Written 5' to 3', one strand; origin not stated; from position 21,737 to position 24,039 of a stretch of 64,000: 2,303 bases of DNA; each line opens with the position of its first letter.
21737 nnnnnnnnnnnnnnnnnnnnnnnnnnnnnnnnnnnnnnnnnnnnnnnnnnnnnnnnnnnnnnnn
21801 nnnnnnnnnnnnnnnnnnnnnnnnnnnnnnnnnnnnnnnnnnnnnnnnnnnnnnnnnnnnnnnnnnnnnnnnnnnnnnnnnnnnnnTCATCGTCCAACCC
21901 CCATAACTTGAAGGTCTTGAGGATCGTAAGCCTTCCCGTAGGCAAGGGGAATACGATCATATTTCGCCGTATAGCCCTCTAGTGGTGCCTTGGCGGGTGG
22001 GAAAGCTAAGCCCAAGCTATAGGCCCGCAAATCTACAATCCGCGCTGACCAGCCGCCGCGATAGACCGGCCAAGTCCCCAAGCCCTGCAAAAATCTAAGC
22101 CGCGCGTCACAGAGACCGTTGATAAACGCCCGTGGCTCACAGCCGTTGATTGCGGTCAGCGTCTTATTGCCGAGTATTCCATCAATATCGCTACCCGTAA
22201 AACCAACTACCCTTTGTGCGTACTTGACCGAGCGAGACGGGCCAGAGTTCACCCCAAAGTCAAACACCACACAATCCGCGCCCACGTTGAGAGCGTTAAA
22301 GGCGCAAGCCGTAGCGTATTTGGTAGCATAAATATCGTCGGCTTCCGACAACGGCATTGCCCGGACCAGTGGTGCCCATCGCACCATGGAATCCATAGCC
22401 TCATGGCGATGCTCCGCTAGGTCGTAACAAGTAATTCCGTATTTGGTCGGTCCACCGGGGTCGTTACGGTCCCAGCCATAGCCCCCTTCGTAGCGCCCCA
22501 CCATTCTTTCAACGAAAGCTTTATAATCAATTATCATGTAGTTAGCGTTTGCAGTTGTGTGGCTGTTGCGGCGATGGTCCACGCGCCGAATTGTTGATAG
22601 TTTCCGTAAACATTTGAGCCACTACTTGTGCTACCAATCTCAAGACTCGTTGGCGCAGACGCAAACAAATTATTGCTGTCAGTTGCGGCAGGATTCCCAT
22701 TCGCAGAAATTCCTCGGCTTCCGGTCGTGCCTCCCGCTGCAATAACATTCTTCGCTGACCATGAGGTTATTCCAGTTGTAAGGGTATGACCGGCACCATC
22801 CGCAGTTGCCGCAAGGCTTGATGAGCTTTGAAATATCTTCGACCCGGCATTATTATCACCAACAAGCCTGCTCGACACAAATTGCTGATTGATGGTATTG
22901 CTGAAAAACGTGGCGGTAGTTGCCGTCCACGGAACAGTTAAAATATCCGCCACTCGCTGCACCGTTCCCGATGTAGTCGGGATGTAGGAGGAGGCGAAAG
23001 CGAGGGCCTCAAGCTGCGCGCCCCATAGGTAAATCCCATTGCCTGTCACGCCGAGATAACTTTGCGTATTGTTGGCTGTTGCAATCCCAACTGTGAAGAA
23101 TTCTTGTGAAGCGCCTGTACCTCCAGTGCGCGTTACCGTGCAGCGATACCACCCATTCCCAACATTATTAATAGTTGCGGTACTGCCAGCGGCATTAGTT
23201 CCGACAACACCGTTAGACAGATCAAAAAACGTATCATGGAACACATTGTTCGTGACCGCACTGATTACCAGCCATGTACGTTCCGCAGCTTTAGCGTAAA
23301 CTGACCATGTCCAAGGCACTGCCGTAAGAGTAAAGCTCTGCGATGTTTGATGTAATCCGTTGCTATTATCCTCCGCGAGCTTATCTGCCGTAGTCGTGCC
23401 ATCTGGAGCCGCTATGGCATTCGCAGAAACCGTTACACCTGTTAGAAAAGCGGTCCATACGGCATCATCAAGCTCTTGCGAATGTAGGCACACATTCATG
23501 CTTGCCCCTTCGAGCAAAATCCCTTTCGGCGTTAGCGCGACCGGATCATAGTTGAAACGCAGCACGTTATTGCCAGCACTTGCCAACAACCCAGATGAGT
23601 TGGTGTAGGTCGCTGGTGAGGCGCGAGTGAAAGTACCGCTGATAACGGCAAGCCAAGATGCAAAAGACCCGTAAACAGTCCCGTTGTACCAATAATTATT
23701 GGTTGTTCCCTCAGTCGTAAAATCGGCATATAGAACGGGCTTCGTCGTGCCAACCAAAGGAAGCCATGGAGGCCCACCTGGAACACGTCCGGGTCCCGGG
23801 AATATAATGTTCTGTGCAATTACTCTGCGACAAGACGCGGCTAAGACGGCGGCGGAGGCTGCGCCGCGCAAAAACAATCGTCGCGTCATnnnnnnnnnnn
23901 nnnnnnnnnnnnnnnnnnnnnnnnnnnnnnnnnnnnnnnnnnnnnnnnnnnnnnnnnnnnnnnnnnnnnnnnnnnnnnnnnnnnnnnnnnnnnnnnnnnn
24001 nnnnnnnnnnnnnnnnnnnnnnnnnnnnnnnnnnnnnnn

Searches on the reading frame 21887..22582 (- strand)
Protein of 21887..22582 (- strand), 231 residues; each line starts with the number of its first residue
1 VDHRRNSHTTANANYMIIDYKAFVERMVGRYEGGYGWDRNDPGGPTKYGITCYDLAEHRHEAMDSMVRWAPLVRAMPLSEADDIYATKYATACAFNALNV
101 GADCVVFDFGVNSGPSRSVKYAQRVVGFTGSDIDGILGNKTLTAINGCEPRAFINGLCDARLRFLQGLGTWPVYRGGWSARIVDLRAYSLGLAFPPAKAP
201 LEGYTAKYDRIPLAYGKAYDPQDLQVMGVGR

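Call 57: search_protein_families(library=pfam, proteins=[window:21887-22582:-], max_evalue=0.001)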
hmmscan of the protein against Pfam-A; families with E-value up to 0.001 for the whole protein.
window:21887-22582:- (231 aa): 2 families
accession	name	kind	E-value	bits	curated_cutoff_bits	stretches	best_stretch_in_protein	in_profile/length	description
PF05838.17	Glyco_hydro_108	-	6.5e-16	59.1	21.2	1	28-114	4-85/85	Glycosyl hydrolase 108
PF09374.15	PG_binding_3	-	3.5e-05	24.4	24.6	1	118-171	2-60/76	Predicted Peptidoglycan domain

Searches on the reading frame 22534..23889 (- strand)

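Call 24: search_protein_families(library=phrogs, proteins=[window:22534-23889:-], max_evalue=0.00001)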
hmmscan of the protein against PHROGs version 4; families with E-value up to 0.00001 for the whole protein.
window:22534-23889:- (451 aa): 5 families
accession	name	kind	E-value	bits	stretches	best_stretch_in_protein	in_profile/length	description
phrog_5939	-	tail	6.1e-56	191.3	1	47-450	351-761/801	tail protein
phrog_34853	-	unknown function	4e-30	105.9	1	64-343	12-291/555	-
phrog_1419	-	tail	2.8e-09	36.7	1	86-323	402-644/793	tail protein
phrog_18802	-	head and packaging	3.8e-09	34.6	0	149-190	2009-2051/3007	virion structural protein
phrog_701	-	head and packaging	1.2e-07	28.8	0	212-300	5281-5379/6136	virion structural protein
